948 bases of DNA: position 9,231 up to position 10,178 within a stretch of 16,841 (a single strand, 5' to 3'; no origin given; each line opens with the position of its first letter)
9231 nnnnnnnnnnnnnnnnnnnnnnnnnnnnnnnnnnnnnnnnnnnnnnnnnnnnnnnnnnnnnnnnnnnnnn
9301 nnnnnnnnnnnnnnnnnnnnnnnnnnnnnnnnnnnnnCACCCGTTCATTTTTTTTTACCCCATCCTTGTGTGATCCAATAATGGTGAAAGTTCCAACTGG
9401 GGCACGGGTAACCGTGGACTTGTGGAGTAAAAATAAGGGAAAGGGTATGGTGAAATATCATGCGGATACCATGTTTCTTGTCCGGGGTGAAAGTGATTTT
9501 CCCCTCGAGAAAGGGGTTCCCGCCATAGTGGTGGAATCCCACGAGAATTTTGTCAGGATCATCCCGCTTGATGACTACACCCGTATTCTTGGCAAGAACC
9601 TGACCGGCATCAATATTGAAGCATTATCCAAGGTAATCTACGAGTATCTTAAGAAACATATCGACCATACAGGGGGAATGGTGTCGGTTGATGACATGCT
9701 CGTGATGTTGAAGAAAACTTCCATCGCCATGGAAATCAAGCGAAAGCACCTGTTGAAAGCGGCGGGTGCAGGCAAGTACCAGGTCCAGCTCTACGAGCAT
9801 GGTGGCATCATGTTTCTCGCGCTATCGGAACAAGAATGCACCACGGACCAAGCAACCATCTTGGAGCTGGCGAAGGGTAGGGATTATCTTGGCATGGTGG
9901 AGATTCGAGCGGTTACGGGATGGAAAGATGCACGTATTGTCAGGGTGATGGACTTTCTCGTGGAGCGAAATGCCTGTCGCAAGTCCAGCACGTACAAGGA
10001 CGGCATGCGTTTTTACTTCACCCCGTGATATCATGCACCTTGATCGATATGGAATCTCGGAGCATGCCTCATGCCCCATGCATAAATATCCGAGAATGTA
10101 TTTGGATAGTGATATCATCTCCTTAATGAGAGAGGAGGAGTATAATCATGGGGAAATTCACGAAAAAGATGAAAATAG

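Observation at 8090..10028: Flotillin followed immediately by a soluble small-beta-barrel plus tandem winged-helix protein, a possible rewired NfeD-like partner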

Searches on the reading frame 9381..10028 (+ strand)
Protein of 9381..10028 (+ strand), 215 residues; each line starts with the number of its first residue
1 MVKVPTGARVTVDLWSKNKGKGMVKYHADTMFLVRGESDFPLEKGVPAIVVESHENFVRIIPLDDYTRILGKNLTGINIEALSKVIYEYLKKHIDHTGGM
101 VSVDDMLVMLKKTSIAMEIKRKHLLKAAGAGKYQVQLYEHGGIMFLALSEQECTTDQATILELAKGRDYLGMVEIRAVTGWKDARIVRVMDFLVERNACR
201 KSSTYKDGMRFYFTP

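Call 6: search_protein_families(library=pfam, proteins=[window:9381-10028:+], max_evalue=0.01)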
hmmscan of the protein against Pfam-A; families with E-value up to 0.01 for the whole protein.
window:9381-10028:+ (215 aa): 1 family
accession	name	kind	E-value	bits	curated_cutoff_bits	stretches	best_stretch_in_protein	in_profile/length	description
PF04157.22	EAP30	-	2.9e-06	27.6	26.8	1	80-196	90-212/219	EAP30/Vps36 family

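Call 8: find_homologous_proteins(query=window:9381-10028:+)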
Query window:9381-10028:+ (215 aa): 1 proteins with E <= 0.001 among 171 candidates.
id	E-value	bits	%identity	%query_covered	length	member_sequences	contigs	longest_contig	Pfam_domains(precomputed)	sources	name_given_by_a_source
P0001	1.6e-138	477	100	100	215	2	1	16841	PF04157.23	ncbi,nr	ncbi:hypothetical protein GF325_14115 [Candidatus Bathyarchaeota archaeon]|nr:hypothetical protein [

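Call 9: search_solved_structures(query=window:9381-10028:+, max_evalue=10, show_alignments=2)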
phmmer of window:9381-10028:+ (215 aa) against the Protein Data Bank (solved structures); distinct sequences matched with E-value up to 10: 3.
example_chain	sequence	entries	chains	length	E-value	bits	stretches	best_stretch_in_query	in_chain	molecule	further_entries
1u5t_A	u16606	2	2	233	0.0049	20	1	81-195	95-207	appears to be functionally related to SNF7; Snf8p | VPS22, YPL002C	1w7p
3cuq_A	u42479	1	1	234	0.025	17.6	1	97-197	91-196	Vacuolar-sorting protein SNF8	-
2zme_A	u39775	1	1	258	0.03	17.4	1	97-196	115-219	Vacuolar-sorting protein SNF8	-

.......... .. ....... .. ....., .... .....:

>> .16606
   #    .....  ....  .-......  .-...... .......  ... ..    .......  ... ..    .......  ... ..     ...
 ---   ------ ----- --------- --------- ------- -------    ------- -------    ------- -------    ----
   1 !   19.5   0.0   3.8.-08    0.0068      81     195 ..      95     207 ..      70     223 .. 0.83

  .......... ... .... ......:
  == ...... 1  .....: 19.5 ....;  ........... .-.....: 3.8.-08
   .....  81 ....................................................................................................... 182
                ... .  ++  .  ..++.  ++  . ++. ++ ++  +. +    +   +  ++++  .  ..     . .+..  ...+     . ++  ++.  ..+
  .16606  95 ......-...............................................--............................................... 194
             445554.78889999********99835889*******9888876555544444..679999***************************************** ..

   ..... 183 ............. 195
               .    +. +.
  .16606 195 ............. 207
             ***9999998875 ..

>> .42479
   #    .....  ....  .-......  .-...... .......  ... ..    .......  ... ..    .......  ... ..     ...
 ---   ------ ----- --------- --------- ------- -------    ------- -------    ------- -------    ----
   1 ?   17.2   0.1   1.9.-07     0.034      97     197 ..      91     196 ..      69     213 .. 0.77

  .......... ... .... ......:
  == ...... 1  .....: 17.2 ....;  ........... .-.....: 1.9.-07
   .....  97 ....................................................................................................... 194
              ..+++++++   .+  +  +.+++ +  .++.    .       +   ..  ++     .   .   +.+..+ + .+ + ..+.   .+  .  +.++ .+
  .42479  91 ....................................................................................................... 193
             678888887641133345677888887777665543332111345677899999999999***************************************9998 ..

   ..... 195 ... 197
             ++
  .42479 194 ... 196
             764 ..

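Call 13: find_related_loci(query=window:9381-10028:+, collection=genome_contigs, flank=6000)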
Query window:9381-10028:+ (215 aa) in genome_contigs; peptide patterns used: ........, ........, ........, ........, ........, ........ (x = any residue, [..] = any of these).
78 stretches matched a pattern, but none encodes a relative of the query by tblastn (E <= 1e-3).

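Call 19: predict_structure(protein=window:9381-10028:+)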
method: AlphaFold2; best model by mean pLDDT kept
length: 215 residues; sequences in the alignment: 1
mean_pLDDT: 32.0   pTM: 0.20
mean pLDDT of the five models: 32.0, 30.4, 28.8, 27.7, 27.0
residues with pLDDT >= 90: 0; 70-90: 0; 50-70: 0; < 50: 215
segments of 3 or more residues with pLDDT < 50: 1-215
pLDDT, mean of each block of 10 residues (from residue 1): 29 30 29 29 32 28 33 34 40 32 30 32 34 36 38 40 36 29 27 27 28 27
secondary structure, 60 per line:
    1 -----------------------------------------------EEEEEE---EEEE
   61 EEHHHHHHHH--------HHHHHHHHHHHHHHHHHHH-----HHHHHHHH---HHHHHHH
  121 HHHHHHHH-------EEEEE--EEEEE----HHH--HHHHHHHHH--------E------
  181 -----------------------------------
elements in order: E48-53 E57-62 H63-70 H79-97 H103-110 H114-128 E136-140 E143-147 H157-165

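Call 20: search_protein_representatives(protein=window:9381-10028:+)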
Query: 215 residues. Proteins with E-value up to 0.001 (for the whole library): 39; up to 1e-10: 27; up to 1e-30: 15. The best 39 are listed.
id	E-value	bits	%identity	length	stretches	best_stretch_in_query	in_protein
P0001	5.0e-139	477.2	100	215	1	1-215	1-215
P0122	2.0e-48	181.3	44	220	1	1-213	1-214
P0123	2.7e-46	174.3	41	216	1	1-214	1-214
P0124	5.5e-45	170.1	42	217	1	1-213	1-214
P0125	7.2e-43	163.1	40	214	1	1-213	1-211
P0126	2.0e-42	161.7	39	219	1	1-213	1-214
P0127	2.8e-41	157.9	41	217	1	2-213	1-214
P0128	9.9e-41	156.2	40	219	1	1-215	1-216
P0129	1.1e-40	156.0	40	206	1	3-213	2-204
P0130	3.2e-36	141.4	37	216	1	2-213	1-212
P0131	3.5e-36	141.3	36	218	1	1-213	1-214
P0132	3.2e-35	138.2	34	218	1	1-214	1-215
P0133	3.8e-35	137.9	36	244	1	3-214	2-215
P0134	2.7e-34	135.1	38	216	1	1-213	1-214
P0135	2.6e-32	128.7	35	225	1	1-214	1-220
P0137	1.8e-26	109.6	28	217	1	1-210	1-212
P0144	2.5e-13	66.7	48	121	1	1-75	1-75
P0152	3.2e-05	40.2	27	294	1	39-213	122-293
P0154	1.5e-04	38.0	29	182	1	75-213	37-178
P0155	2.0e-04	37.6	28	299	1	15-213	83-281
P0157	5.9e-04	36.1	27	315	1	86-213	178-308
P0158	7.7e-04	35.7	33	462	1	143-214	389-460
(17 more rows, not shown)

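Call 33: predict_structure(alignment_id=A1)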
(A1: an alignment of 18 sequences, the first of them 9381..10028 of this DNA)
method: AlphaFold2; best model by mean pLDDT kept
length: 215 residues; sequences in the alignment: 18
mean_pLDDT: 91.5   pTM: 0.82
mean pLDDT of the five models: 91.5, 91.4, 90.7, 90.3, 90.0
residues with pLDDT >= 90: 167; 70-90: 46; 50-70: 2; < 50: 0
segments of 3 or more residues with pLDDT < 50: none
pLDDT, mean of each block of 10 residues (from residue 1): 86 93 93 94 94 92 92 86 95 92 97 92 93 87 93 91 91 93 93 92 84 84
secondary structure, 60 per line:
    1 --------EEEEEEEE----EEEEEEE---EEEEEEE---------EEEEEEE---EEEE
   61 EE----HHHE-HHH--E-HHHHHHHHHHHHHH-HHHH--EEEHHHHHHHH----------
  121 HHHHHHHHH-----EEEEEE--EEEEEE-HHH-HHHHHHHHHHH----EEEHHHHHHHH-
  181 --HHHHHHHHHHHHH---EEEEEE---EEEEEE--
elements in order: E9-16 E21-27 E31-37 E47-53 E57-62 H79-92 H94-97 E100-102 H103-110 H121-129 E135-140 E143-148 H154-164 E169-171 H172-179 H183-195 E199-204 E208-213

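Call 50: fold_search(model_id=the predicted structure, library=pdb)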
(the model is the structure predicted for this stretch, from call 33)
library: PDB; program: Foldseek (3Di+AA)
matches with E <= 10: 1696; with E <= 0.001: 6
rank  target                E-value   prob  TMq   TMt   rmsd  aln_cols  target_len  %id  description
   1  2zme_A                3.1e-07  1.00  0.30  0.30  11.3       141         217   18  Integrated structural and functional model of the human ESCRT-II complex (released 2008-11-04)
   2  3cuq_A                6.4e-07  1.00  0.33  0.32  11.2       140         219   18  Integrated structural and functional model of the human ESCRT-II complex (released 2008-11-04)
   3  2zme_B                1.5e-06  1.00  0.44  0.44   4.2       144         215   18  Integrated structural and functional model of the human ESCRT-II complex (released 2008-11-04)
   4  3cuq_B                3.7e-06  1.00  0.45  0.47   4.1       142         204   18  Integrated structural and functional model of the human ESCRT-II complex (released 2008-11-04)
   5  1u5t_B                1.9e-04  1.00  0.38  0.45   6.1       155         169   11  Structure of the ESCRT-II endosomal trafficking complex (released 2004-09-21)
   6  1w7p_D                2.0e-04  1.00  0.38  0.45   6.2       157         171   11  The crystal structure of endosomal complex ESCRT-II (VPS22/VPS25/VPS36) (released 2004-09-29)
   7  1u5t_A                1.2e-03  1.00  0.27  0.27  11.7       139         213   19  Structure of the ESCRT-II endosomal trafficking complex (released 2004-09-21)
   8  7pb9                  1.6e-03  1.00  0.39  0.46   5.1       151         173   13  Crystal structure of tandem WH domains of Vps25 from Odinarchaeota (released 2022-06-08)
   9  3w6j_E                1.6e-03  0.98  0.23  0.28   9.2       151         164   17  Crystal structure of ScpAB core complex (released 2013-04-24)
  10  8ohd_A                1.7e-03  1.00  0.38  0.14   5.4       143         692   13  60S ribosomal subunit bound to the E3-UFM1 complex - state 3 (native) (released 2024-02-21)
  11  3w6j_B                2.1e-03  0.95  0.23  0.27   9.7       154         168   16  Crystal structure of ScpAB core complex (released 2013-04-24)
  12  9gy4_E                2.5e-03  1.00  0.38  0.15   5.4       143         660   12  60S ribosomal subunit in complex with E3-UFM1 ligase and RQC machinery components NEMF and LTN1 (Composite map) (released 2025-05-14)
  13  9a40_A                4.7e-03  0.72  0.23  0.08  19.4       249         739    9  model of Cullin4 (released 2024-09-18)
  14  3wwv                  4.9e-03  1.00  0.23  0.74   2.1        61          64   23  C-terminal domain of stomatin operon partner protein 1510-C from Pyrococcus horikoshii (released 2014-10-01)
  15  9mj5_B                4.9e-03  0.82  0.24  0.24  17.4       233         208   13  Catalytic domain of human DNA polymerase alpha in complex with DNA and RPA (released 2025-02-19)
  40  8z5g_AA               2.4e-02  1.00  0.23  0.32   2.6        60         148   13  Cryo-EM structure of E.coli SPFH-NfeD family protein complex QmcA-YbbJ (released 2024-08-21)
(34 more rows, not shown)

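Call 56: search_protein_families(library=pfam, proteins=[P0152, P0155, P0157, P0154, P0158, P0133], max_evalue=0.1)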
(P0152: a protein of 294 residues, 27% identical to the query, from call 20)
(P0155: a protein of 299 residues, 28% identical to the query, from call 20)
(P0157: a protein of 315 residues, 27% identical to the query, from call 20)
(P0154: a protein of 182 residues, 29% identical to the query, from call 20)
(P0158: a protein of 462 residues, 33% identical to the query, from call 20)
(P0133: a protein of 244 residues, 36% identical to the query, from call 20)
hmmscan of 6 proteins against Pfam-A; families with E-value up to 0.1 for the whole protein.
P0152 (294 aa): 23 families
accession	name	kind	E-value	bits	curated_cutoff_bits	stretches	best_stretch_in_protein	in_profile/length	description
PF04157.22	EAP30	-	1.5e-10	41.6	26.8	1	151-278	83-214/219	EAP30/Vps36 family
PF02082.26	Rrf2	-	5e-05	23.9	30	1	239-289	13-63/132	Iron-dependent Transcriptional regulator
PF25212.1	HVO_A0114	-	9.3e-05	22.6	27.6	1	233-284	20-71/84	HVO_A0114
PF13412.12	HTH_24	-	0.00012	22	21.9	1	240-278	8-46/48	Winged helix-turn-helix DNA-binding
PF01978.25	TrmB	-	0.00049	20.3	25.6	1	250-284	23-57/68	Sugar-specific transcriptional regulator TrmB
PF14394.12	DUF4423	-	0.00083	19.6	30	1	236-283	22-70/165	Domain of unknown function (DUF4423)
PF09339.16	HTH_IclR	-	0.0016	18.6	22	1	250-281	19-50/52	IclR helix-turn-helix domain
PF10007.15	DUF2250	-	0.003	18.1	24.4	1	231-284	4-57/93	Uncharacterized protein conserved in archaea (DUF2250)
PF08784.17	RPA_C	-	0.0031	18.6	22.6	0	251-278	71-98/106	Replication protein A C terminal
PF10264.15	Stork_head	-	0.0031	18.1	27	0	160-216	12-70/79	Winged helix Storkhead-box1 domain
PF24270.1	HTH_Cmi2_C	-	0.0053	17.4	27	0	248-282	87-121/125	Cmi2, C-terminal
PF24409.1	wHTH-PRTase_assc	-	0.0065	16.9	27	1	247-280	9-42/83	wHTH-PRTase associated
PF24034.1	DUF7343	-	0.013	15.8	27.6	1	253-282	22-51/62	Domain of unknown function (DUF7343)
PF17782.7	DprA_WH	-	0.019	15.5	22.9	1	230-274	7-50/61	DprA winged helix domain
PF13730.12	HTH_36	-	0.02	15.1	25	0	246-278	22-54/55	Helix-turn-helix domain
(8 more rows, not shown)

P0155 (299 aa): 1 family
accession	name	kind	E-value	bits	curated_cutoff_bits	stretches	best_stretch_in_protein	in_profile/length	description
PF04157.22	EAP30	-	1.6e-15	57.8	26.8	1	143-270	89-218/219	EAP30/Vps36 family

P0157 (315 aa): 3 families
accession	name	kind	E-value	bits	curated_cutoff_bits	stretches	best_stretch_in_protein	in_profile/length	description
PF04157.22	EAP30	-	2.4e-13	50.7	26.8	1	154-298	62-219/219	EAP30/Vps36 family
PF21128.4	MCM4_WHD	-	0.01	16.3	24.4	1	174-225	10-59/75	MCM4, winged helix domain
PF02002.24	TFIIE_alpha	-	0.015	15.6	22.9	0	248-307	11-70/105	TFIIE alpha subunit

P0154 (182 aa): 4 families
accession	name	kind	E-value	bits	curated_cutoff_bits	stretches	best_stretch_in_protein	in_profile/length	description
PF04157.22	EAP30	-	4.5e-16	59.7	26.8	1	41-168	90-219/219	EAP30/Vps36 family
PF24034.1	DUF7343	-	0.072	13.4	27.6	0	119-163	3-47/62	Domain of unknown function (DUF7343)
PF03532.18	OMS28_porin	-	0.079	12.6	27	0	36-66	121-151/253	OMS28 porin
PF13545.12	HTH_Crp_2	-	0.095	13.1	27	0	135-164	23-52/70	Crp-like helix-turn-helix domain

P0158 (462 aa): 1 family
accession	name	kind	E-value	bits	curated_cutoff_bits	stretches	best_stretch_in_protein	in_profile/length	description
PF04157.22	EAP30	-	0.0038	17.4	26.8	1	382-449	150-219/219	EAP30/Vps36 family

P0133 (244 aa): 0 families

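Call 71: find_homologous_proteins(query=A1, max_evalue=0.001)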
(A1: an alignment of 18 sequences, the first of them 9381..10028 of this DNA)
Query A1 (18 sequences) (215 aa, profile of the alignment): 8 proteins with E <= 0.001 among 4335 candidates.
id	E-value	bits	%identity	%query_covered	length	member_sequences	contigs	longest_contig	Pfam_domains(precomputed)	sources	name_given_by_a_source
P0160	5.1e-87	309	42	99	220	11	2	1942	PF04157.23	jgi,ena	-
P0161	3.1e-84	300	43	99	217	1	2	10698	PF04157.23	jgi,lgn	jgi:hypothetical protein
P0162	3.4e-79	284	40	97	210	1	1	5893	PF04157.23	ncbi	ncbi:MAG: hypothetical protein ACFE8B_12550, partial [Candidatus Hermodarchaeota archaeon]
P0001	4.2e-78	280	100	100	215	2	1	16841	PF04157.23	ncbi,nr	ncbi:hypothetical protein GF325_14115 [Candidatus Bathyarchaeota archaeon]|nr:hypothetical protein [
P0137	1.4e-73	265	28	97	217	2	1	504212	-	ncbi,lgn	-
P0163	1.4e-72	262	38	99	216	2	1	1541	-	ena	-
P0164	3.4e-71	258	35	99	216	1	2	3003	-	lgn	-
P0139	7.7e-68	247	33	89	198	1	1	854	-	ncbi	-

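Call 72: find_encoding_contigs(protein=P0137, flank=5000, max_places=1)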
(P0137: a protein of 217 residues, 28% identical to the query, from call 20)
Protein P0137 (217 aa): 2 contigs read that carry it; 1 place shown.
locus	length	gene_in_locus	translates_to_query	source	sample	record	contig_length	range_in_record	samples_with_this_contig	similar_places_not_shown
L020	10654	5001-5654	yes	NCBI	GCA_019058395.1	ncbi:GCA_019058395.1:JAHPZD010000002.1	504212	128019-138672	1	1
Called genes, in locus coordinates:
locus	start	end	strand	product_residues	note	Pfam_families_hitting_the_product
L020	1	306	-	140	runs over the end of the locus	PF00025:Arf, PF00071:Ras, PF08477:Roc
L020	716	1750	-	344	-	PF02754:CCG (weak)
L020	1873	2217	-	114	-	PF09585:Lin0512_fam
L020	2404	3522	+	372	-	PF13486:Dehalogenase (weak), PF00037:Fer4 (faint), PF12837:Fer4_6 (faint), PF12838:Fer4_7, PF13237:Fer4_10 (faint), PF13484:Fer4_16 (weak)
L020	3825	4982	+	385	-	PF01145:Band_7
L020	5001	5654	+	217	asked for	-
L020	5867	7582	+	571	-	PF03485:Arg_tRNA_synt_N, PF00750:tRNA-synt_1d, PF05746:DALR_1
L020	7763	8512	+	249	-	PF00491:Arginase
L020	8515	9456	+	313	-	PF01916:DS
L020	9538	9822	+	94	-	-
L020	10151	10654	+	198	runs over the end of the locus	PF07998:Peptidase_M54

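Call 73: find_encoding_contigs(protein=P0162, flank=5000, max_places=1)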
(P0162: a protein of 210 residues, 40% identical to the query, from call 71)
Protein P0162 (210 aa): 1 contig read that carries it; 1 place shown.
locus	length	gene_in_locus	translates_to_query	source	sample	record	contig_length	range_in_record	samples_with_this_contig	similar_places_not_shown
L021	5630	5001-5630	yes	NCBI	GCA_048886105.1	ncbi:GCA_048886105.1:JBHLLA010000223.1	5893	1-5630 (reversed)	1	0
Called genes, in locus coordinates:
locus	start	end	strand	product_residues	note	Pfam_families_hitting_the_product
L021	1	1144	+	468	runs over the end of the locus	PF12895:ANAPC3 (faint), PF25062:ARM_TT21_N (faint), PF25068:ARM_TT21_4th (faint), PF12569:NatA_aux_su (weak), PF13424:TPR_12 (weak), PF14559:TPR_19 (weak), PF21033:RMD1-3 (weak), PF00515:TPR_1 (weak), +11 more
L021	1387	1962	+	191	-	PF01965:DJ-1_PfpI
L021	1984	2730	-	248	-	PF27313:AF_0136_C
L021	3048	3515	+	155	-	-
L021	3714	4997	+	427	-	PF01145:Band_7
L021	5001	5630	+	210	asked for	PF04157:EAP30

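Call 74: find_encoding_contigs(protein=P0144, flank=5000, max_places=2)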
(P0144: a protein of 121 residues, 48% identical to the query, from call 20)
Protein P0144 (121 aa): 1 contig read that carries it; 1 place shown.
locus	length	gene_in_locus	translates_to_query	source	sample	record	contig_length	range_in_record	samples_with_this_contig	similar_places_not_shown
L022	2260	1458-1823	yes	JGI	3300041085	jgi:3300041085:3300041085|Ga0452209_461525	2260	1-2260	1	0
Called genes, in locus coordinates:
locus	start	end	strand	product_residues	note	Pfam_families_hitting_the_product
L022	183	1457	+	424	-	PF01145:Band_7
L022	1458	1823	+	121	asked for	-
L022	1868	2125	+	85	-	-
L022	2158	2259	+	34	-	?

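Call 94: search_solved_structures(query=A1, max_evalue=10)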
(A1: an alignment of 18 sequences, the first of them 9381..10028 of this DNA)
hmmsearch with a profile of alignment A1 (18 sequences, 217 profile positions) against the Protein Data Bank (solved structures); distinct sequences matched with E-value up to 10: 5.
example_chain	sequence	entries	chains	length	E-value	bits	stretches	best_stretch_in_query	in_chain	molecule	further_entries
3cuq_A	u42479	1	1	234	2.3e-09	40.6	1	86-200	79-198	Vacuolar-sorting protein SNF8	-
2zme_A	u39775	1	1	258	2.4e-09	40.5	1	86-200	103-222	Vacuolar-sorting protein SNF8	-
1u5t_A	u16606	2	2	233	4.1e-07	33.3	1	83-200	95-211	appears to be functionally related to SNF7; Snf8p | VPS22, YPL002C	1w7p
3cuq_B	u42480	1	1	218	0.016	18.3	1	81-213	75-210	Vacuolar protein-sorting-associated protein 36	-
2zme_B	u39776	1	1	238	0.019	18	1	81-213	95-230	Vacuolar protein-sorting-associated protein 36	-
